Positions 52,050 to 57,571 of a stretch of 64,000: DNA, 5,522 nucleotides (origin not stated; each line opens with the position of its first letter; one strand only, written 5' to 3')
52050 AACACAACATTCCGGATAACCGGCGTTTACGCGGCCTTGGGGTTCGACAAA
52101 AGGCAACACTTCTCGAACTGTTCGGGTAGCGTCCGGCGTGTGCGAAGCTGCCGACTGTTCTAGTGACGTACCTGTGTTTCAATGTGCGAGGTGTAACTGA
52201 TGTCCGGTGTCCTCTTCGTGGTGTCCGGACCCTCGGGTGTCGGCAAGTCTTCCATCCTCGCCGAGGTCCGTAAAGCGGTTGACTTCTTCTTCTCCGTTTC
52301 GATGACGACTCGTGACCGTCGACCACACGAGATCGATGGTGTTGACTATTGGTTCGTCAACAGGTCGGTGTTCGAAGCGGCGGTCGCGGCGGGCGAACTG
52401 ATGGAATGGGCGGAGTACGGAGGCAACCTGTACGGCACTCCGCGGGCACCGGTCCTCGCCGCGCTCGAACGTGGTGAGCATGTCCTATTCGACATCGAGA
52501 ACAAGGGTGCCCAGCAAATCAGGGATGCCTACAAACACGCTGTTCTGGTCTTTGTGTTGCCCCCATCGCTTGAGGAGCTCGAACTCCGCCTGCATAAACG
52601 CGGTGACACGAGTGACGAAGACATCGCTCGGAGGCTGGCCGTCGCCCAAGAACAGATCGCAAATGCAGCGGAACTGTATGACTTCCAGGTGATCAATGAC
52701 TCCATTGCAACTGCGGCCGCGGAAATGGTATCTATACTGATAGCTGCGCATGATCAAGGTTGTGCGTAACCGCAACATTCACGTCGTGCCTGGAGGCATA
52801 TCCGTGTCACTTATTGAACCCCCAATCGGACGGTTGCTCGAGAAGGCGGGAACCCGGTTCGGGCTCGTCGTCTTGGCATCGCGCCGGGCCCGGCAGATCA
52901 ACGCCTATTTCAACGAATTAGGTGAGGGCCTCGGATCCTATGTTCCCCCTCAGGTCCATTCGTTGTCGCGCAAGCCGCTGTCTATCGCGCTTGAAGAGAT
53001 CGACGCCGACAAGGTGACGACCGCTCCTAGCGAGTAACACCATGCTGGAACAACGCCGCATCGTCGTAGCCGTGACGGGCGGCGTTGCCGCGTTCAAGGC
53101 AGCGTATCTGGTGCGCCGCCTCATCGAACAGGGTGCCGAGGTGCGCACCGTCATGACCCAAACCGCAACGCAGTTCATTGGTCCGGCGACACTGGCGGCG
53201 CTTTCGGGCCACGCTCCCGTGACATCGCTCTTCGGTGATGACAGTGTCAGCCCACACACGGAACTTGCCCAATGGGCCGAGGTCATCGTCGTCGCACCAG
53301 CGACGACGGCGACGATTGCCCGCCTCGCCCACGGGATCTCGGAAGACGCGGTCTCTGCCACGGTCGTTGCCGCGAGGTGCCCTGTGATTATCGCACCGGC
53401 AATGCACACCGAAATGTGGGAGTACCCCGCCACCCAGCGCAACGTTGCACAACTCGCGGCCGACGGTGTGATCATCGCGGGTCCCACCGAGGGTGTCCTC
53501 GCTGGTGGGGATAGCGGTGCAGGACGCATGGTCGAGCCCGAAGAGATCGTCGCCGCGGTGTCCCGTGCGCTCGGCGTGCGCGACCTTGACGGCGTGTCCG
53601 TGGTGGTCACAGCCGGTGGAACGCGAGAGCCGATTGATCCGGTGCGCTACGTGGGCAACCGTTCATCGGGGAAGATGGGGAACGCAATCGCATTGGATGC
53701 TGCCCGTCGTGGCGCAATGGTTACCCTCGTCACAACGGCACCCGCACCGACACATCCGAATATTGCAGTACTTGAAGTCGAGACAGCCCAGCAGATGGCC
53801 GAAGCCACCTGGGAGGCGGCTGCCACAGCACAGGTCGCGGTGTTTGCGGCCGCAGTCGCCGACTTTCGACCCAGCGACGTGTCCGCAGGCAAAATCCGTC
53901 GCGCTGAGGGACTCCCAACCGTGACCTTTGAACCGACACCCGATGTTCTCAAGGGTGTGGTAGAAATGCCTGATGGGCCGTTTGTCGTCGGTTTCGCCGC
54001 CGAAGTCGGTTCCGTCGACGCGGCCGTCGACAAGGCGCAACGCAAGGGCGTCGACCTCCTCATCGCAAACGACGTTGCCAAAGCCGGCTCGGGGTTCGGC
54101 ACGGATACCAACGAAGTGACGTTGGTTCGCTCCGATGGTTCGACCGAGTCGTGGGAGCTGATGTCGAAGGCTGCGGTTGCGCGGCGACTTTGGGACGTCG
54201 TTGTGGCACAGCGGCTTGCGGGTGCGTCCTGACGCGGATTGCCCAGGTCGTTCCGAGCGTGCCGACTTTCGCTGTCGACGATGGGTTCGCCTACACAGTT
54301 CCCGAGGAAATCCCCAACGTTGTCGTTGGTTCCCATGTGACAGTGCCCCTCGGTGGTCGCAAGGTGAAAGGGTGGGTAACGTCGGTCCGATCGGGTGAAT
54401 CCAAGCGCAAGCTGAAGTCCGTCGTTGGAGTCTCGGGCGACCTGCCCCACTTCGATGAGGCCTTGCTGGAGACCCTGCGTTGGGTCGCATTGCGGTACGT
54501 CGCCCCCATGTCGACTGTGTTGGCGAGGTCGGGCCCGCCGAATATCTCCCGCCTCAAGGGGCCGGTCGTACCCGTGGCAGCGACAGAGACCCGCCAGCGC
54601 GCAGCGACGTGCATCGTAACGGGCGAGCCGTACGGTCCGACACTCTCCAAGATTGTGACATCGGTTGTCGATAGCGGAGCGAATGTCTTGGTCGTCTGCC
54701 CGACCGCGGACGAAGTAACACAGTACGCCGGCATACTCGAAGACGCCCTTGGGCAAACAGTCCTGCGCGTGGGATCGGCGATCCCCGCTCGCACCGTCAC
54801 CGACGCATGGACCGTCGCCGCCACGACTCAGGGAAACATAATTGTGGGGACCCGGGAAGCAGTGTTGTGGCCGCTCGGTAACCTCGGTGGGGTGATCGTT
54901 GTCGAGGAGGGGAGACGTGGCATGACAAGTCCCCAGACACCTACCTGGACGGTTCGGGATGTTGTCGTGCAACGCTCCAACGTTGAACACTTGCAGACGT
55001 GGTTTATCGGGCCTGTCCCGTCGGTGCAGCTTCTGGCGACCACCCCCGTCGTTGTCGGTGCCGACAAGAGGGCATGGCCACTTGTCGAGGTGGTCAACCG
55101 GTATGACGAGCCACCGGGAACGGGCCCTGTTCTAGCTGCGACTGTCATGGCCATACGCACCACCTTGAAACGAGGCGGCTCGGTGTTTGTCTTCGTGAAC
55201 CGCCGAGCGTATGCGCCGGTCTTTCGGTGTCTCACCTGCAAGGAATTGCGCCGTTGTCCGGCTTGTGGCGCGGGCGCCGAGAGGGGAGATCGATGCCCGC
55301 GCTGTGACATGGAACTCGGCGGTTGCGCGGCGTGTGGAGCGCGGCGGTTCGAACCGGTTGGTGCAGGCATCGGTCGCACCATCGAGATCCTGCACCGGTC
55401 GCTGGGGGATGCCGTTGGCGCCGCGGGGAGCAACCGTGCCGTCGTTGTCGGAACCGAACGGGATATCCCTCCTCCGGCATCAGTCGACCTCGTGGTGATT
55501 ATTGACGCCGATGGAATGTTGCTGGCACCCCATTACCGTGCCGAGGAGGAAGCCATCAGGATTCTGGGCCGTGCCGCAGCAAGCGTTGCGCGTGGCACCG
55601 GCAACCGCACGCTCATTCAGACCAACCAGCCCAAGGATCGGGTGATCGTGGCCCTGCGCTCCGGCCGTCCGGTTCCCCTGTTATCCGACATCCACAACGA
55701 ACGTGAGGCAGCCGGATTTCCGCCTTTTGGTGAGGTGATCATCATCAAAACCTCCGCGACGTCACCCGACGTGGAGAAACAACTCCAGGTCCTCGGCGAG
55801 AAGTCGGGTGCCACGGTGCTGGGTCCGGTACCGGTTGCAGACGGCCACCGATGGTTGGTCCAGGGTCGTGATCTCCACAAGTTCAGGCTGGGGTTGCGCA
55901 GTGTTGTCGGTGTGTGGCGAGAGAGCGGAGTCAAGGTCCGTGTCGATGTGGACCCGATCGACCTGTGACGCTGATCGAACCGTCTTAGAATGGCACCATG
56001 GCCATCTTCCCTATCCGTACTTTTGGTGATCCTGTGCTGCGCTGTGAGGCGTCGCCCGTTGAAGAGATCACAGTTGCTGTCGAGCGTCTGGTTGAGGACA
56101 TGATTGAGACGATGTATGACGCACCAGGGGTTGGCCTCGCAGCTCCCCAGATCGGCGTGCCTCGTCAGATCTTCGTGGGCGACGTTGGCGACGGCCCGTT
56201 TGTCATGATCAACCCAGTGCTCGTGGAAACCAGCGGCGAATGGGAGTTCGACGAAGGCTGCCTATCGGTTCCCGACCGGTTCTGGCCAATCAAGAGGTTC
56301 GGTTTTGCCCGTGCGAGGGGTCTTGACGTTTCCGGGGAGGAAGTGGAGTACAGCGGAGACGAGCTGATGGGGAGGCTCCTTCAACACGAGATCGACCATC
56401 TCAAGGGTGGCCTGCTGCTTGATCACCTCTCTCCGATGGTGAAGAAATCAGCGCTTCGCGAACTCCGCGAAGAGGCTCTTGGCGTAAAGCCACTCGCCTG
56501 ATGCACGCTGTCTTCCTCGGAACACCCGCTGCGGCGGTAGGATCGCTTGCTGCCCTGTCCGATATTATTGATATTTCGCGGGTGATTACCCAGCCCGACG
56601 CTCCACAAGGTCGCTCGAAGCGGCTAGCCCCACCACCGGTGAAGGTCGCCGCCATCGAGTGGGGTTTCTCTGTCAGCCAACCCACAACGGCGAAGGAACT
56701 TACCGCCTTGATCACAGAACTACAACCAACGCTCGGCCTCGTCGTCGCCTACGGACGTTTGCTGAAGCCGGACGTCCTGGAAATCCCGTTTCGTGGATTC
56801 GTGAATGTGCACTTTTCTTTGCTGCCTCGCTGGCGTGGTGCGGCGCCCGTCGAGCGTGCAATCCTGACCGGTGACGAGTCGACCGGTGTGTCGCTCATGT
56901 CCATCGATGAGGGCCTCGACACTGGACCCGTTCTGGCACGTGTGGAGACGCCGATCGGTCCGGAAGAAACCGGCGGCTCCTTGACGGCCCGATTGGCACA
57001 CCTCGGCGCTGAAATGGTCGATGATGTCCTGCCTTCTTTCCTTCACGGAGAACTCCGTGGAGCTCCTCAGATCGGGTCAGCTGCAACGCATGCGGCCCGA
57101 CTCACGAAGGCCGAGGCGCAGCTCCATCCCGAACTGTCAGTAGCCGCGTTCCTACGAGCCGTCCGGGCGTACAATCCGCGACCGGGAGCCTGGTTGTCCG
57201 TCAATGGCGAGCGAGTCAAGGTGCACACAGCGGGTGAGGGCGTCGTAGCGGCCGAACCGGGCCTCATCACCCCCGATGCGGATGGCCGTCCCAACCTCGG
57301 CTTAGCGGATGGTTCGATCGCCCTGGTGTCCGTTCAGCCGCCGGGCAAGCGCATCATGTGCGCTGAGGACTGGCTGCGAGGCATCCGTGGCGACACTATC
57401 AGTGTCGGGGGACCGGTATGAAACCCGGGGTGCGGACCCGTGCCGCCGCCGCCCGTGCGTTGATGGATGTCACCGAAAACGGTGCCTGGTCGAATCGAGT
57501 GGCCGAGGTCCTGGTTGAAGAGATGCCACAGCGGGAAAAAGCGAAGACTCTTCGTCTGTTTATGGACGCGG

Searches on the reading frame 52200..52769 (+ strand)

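Call 66: search_protein_families(library=pfam, proteins=[window:52200-52769:+], max_evalue=0.00001)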
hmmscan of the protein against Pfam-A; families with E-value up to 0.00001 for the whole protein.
window:52200-52769:+ (189 aa): 1 family
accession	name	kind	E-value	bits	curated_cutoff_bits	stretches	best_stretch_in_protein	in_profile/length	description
PF00625.27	Guanylate_kin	-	3.8e-42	144.5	25.2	1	5-180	4-179/182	Guanylate kinase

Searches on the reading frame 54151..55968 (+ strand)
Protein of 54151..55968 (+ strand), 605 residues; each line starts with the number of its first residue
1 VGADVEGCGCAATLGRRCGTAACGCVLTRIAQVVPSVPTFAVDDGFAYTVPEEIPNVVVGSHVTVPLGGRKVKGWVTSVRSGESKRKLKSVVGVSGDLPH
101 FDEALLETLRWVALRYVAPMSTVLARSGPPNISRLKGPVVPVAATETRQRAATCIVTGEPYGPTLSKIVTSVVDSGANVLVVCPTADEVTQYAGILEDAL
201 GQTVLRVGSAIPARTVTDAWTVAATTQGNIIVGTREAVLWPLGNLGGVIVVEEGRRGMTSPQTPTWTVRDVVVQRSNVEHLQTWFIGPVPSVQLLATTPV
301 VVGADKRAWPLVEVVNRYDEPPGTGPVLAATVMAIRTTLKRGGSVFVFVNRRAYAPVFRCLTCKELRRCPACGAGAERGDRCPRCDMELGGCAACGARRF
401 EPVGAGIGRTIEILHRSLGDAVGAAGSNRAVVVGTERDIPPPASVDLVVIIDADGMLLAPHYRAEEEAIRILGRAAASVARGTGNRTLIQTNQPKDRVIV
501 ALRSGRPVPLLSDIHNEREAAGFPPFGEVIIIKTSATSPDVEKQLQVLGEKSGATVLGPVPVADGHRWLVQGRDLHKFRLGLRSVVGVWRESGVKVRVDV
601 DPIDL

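Call 66: search_protein_families(library=pfam, proteins=[window:54151-55968:+], max_evalue=0.00001)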
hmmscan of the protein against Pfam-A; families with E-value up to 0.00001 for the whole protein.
window:54151-55968:+ (605 aa): 1 family
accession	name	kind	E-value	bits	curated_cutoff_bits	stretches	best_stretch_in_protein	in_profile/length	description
PF17764.6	PriA_3primeBD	-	1.4e-16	60.5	22.7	1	36-125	5-92/96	3'DNA-binding domain (3'BD)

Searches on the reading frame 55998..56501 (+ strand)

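Call 66: search_protein_families(library=pfam, proteins=[window:55998-56501:+], max_evalue=0.00001)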
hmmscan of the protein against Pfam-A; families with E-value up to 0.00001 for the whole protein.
window:55998-56501:+ (167 aa): 1 family
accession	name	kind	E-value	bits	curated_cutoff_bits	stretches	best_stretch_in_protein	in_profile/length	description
PF01327.26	Pep_deformylase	-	1.3e-41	142.3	22.8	1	4-148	2-154/156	Polypeptide deformylase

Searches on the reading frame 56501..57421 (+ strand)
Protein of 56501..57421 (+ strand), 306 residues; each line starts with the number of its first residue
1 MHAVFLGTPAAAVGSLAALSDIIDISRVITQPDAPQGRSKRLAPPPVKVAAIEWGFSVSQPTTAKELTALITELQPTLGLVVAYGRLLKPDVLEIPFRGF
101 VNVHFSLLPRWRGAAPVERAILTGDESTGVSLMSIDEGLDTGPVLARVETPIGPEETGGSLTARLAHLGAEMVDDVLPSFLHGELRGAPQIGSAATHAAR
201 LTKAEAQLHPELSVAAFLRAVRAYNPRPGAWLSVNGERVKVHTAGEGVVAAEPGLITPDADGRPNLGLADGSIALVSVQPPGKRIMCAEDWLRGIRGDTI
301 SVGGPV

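Call 66: search_protein_families(library=pfam, proteins=[window:56501-57421:+], max_evalue=0.00001)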
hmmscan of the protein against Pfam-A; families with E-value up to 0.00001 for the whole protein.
window:56501-57421:+ (306 aa): 2 families
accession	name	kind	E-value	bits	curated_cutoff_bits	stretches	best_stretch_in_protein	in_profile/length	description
PF00551.24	Formyl_trans_N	-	9.4e-35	120.4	26.1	1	24-174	29-178/181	Formyl transferase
PF02911.23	Formyl_trans_C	-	2.5e-12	47.3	21.1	1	201-295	2-99/100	Formyl transferase, C-terminal domain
